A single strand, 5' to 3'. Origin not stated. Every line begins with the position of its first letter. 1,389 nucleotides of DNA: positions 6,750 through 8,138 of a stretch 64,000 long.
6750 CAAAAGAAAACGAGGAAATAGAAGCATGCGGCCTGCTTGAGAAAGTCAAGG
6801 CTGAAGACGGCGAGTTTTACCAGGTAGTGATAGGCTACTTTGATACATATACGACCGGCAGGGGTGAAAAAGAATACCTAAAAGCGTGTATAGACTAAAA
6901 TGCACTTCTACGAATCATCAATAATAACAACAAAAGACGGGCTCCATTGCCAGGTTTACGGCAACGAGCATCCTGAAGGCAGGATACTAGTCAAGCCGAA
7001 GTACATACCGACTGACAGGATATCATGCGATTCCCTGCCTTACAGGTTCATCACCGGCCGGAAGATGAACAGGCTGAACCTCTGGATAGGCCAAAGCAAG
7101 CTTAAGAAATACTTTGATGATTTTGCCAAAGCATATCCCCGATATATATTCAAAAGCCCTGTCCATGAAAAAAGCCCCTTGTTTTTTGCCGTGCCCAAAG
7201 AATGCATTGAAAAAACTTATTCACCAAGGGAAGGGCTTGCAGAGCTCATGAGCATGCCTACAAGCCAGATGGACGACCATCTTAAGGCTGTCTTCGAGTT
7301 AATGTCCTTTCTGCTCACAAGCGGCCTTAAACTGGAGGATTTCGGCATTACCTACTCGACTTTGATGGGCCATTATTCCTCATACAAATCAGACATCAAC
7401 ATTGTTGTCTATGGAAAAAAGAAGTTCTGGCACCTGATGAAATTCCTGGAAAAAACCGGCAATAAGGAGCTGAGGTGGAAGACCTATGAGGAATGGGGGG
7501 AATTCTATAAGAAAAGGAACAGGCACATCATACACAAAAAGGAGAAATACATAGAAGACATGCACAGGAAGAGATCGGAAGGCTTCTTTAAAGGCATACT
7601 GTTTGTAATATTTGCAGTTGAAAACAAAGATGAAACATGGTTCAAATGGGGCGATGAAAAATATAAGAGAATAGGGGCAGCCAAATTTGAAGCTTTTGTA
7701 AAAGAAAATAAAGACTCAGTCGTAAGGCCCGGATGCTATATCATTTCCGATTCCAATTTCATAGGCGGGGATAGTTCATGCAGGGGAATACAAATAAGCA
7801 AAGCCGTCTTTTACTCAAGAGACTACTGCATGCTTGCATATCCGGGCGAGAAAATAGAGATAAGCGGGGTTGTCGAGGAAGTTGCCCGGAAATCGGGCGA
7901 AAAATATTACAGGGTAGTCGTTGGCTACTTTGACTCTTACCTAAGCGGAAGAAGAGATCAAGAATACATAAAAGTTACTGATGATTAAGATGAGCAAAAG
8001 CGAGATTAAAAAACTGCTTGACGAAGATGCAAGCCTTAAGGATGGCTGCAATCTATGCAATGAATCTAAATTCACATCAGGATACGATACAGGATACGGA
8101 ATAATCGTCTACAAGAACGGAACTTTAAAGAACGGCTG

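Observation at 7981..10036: APS kinase without a canonical sulfurylase; the atypical HIT protein is a candidate ADP/ATP-sulfurylase and the PHP protein a candidate pAp phosphatase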

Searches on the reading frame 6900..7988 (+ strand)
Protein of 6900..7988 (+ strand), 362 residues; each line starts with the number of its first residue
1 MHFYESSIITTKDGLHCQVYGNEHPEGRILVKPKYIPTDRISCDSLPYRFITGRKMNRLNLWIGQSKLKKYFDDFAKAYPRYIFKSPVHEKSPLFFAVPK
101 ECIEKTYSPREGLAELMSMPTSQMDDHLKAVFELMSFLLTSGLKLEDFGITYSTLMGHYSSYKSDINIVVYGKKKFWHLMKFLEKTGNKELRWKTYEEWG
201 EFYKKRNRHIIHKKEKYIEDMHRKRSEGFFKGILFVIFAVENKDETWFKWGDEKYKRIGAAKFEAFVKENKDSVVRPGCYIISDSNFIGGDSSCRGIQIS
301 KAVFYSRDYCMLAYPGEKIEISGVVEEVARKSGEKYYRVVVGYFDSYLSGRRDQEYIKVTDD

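Call 3: search_protein_families(library=pfam, proteins=[window:6900-7988:+], max_evalue=0.1)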
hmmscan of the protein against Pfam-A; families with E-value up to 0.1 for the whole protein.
window:6900-7988:+ (362 aa): 0 families

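Call 4: search_protein_families(library=ncbifam, proteins=[window:6900-7988:+], max_evalue=0.1)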
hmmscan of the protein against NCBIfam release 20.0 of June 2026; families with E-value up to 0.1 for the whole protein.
window:6900-7988:+ (362 aa): 0 families
